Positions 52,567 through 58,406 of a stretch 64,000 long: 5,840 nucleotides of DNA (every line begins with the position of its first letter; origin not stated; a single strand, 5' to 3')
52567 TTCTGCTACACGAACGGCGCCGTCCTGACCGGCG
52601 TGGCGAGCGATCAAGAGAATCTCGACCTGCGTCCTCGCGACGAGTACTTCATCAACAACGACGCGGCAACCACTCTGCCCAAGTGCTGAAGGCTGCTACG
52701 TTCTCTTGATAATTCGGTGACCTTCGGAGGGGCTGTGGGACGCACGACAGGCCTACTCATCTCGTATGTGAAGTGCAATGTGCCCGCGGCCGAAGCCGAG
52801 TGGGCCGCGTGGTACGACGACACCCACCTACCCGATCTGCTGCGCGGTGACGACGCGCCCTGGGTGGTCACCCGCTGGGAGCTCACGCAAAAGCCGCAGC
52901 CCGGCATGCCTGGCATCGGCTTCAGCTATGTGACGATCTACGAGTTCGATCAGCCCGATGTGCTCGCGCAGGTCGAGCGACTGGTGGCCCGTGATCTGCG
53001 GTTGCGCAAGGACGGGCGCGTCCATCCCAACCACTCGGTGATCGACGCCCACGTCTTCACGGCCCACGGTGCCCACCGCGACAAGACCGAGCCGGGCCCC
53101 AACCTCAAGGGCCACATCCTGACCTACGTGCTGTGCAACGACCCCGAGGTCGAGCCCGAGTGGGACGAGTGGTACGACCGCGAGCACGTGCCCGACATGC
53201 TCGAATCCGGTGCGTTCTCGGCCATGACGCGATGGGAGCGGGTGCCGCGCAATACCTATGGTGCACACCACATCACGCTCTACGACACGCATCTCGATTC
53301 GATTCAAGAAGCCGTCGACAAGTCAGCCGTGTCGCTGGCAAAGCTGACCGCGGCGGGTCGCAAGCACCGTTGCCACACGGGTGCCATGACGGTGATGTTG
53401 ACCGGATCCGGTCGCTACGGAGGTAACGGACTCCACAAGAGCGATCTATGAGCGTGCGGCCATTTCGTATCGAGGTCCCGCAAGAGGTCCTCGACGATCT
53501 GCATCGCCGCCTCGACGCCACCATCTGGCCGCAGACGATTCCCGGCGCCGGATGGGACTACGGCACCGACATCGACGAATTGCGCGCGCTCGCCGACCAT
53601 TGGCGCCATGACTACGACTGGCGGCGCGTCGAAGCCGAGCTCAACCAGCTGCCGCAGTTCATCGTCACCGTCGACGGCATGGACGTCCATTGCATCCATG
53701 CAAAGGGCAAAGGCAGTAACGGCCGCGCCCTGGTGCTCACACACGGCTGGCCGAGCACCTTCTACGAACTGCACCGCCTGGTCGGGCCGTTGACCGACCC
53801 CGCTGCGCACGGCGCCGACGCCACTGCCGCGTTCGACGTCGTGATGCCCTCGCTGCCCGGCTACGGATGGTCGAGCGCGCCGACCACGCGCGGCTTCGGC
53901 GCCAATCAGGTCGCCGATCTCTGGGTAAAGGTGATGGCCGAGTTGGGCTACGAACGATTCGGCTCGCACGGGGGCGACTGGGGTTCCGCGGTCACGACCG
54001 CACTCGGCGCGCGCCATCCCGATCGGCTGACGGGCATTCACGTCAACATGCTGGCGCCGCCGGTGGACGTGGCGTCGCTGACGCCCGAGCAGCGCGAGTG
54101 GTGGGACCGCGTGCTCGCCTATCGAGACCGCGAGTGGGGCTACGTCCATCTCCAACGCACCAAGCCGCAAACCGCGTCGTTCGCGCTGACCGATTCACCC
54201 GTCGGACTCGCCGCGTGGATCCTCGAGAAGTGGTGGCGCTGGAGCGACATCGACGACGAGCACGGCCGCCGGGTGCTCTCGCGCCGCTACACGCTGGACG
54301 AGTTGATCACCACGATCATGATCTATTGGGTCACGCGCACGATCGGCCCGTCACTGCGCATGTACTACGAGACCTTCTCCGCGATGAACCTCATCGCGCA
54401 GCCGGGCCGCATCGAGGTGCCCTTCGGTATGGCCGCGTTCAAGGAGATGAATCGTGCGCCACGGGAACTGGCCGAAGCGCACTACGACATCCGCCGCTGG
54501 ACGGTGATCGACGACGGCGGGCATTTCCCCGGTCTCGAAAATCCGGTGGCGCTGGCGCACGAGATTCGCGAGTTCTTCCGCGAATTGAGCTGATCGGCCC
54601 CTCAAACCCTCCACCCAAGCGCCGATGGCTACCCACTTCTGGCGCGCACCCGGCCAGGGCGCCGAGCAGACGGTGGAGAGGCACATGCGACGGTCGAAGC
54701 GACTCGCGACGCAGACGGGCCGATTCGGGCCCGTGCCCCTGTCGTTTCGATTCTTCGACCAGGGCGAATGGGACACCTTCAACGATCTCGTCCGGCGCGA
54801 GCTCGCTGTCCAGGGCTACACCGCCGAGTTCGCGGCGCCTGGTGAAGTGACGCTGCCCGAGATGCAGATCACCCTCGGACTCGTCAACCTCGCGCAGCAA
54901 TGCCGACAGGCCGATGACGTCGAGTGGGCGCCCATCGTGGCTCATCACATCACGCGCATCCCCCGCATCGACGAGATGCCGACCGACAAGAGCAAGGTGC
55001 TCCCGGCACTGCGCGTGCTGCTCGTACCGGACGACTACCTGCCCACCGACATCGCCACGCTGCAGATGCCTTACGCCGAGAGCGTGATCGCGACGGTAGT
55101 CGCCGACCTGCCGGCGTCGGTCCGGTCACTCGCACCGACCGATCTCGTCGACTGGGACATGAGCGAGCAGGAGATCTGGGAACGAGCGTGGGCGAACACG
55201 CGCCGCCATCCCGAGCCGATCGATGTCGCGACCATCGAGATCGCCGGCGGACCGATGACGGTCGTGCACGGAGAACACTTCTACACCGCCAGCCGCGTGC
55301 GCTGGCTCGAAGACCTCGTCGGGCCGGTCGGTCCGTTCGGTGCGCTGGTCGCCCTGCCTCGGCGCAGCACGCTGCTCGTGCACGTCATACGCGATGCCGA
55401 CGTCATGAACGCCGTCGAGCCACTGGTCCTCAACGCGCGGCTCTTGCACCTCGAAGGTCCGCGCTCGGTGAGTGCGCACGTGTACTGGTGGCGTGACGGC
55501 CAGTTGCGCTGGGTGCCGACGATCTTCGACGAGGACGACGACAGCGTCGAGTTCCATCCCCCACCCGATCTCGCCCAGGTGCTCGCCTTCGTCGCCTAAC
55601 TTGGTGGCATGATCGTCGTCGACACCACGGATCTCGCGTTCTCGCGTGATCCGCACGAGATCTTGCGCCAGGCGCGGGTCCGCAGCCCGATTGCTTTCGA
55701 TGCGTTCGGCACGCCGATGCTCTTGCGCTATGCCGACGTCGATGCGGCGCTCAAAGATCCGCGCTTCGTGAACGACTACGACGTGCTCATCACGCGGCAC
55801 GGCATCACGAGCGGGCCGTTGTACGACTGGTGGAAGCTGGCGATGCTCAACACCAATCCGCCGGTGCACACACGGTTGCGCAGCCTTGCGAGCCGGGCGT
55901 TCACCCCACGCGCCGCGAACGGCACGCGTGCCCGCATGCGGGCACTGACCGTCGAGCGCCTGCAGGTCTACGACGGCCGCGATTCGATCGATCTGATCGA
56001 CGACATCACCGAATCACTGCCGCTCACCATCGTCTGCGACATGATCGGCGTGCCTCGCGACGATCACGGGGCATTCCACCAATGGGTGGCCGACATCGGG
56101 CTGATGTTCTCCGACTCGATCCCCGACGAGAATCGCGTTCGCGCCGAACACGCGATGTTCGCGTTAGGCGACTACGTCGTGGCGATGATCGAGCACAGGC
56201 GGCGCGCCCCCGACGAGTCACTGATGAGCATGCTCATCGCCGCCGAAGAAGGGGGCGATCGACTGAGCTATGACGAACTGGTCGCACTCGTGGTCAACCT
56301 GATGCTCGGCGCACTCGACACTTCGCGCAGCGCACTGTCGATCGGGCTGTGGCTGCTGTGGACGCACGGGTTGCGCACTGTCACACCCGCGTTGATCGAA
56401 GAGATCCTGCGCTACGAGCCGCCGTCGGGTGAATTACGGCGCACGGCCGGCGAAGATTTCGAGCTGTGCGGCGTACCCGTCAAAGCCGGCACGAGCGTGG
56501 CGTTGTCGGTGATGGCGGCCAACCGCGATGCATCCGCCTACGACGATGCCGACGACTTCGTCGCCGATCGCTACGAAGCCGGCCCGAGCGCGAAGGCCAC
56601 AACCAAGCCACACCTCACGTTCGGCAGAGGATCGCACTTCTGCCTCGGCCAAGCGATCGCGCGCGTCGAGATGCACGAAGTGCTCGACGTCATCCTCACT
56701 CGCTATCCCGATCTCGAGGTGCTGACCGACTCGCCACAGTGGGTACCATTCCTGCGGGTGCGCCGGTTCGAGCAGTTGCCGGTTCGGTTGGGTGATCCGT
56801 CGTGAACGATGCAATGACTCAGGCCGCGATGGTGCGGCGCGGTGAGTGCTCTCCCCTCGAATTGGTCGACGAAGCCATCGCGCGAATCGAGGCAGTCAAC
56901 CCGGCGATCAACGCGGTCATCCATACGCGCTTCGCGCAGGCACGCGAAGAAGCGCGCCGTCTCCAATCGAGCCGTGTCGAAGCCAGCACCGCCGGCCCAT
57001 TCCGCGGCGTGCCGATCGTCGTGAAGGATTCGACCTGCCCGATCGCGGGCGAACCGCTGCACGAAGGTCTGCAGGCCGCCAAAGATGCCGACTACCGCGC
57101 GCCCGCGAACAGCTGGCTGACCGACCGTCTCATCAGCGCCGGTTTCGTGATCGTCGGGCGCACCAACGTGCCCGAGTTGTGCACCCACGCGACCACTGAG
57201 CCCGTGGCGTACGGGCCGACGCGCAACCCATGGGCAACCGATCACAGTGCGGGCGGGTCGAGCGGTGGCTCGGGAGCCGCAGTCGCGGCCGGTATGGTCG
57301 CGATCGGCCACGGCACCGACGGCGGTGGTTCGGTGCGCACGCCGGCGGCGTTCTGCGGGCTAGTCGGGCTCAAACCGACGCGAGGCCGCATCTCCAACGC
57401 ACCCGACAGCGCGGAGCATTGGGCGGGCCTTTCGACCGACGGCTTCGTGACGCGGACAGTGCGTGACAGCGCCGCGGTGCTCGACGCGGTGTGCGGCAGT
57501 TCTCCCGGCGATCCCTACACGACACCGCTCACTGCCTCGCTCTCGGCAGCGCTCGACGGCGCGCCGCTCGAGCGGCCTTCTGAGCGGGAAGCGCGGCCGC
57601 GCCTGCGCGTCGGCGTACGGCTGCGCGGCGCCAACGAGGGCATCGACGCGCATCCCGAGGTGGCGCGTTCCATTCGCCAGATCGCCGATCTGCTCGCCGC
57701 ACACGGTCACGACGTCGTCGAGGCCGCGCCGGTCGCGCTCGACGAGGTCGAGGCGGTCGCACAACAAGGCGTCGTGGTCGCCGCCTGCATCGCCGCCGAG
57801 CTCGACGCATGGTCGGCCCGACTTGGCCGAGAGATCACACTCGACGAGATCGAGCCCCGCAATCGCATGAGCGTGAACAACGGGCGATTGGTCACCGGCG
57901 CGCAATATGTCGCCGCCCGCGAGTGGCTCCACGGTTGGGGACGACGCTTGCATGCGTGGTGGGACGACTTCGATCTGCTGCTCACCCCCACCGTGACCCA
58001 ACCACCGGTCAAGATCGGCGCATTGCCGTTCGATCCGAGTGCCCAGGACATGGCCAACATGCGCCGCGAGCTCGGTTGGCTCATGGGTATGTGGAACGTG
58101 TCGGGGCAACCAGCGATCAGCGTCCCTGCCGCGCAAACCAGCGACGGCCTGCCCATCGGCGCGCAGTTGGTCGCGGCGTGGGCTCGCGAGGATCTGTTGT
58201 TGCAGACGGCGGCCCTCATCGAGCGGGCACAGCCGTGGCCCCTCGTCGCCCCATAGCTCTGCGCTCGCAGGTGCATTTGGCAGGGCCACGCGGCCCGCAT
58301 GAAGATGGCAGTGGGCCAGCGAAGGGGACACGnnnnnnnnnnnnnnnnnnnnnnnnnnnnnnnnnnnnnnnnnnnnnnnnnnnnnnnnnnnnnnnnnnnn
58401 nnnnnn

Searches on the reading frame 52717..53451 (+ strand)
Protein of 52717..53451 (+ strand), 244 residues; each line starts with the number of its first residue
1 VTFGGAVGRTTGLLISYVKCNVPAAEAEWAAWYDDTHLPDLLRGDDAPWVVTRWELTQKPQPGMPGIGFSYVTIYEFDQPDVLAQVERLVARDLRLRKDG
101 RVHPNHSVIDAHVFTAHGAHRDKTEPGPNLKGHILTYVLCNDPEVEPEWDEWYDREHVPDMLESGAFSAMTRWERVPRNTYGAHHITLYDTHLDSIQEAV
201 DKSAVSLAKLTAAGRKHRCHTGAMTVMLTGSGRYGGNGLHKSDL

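Call 57: search_protein_families(library=pfam, max_evalue=0.00001, proteins=[window:52717-53451:+])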
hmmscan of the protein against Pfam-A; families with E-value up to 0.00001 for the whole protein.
window:52717-53451:+ (244 aa): 1 family
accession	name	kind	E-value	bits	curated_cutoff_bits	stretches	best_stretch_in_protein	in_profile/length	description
PF14114.12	DUF4286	-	8.6e-08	32.8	25.8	0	142-172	11-41/100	Domain of unknown function (DUF4286)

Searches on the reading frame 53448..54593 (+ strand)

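Call 57: search_protein_families(library=pfam, max_evalue=0.00001, proteins=[window:53448-54593:+])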
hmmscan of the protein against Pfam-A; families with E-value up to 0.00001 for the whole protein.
window:53448-54593:+ (381 aa): 2 families
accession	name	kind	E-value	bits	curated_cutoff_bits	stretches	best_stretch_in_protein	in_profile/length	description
PF06441.18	EHN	-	2.2e-34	118.4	22.8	1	3-107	1-106/107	Epoxide hydrolase N terminus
PF00561.26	Abhydrolase_1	-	3.3e-15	56.8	25.8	1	94-220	2-118/245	alpha/beta hydrolase fold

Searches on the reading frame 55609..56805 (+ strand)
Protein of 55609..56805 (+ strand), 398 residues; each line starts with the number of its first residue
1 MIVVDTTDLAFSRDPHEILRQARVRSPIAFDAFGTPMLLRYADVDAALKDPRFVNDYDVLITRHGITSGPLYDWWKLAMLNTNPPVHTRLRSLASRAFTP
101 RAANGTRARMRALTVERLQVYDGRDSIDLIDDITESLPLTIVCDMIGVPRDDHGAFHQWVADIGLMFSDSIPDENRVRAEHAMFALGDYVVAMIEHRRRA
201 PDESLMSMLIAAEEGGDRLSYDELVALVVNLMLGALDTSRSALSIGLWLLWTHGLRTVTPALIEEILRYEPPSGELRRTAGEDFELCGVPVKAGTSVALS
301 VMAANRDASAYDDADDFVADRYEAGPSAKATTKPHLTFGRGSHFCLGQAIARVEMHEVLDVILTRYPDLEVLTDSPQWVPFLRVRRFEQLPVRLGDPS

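Call 57: search_protein_families(library=pfam, max_evalue=0.00001, proteins=[window:55609-56805:+])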
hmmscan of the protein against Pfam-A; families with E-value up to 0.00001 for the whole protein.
window:55609-56805:+ (398 aa): 1 family
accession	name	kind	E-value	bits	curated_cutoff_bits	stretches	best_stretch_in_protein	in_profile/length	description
PF00067.27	p450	-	6.7e-31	108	22.8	2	258-366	323-432/462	Cytochrome P450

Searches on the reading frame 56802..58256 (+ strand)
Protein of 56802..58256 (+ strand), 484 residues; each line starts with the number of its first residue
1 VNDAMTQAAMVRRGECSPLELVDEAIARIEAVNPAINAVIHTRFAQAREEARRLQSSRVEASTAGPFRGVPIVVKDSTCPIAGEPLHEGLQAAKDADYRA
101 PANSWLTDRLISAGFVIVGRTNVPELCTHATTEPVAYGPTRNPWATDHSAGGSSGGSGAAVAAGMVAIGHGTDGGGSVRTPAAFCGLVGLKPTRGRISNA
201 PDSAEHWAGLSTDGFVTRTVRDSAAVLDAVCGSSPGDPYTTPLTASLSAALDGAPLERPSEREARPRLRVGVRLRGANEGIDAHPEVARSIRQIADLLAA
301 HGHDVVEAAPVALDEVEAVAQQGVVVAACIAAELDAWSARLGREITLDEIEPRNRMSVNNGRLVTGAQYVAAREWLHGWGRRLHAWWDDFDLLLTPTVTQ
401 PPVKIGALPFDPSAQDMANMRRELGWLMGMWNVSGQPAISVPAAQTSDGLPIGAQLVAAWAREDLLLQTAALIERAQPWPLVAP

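Call 57: search_protein_families(library=pfam, max_evalue=0.00001, proteins=[window:56802-58256:+])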
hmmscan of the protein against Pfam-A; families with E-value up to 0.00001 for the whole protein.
window:56802-58256:+ (484 aa): 1 family
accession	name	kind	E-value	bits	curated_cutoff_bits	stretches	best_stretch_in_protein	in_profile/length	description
PF01425.27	Amidase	-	8.7e-99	332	27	1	20-467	1-445/445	Amidase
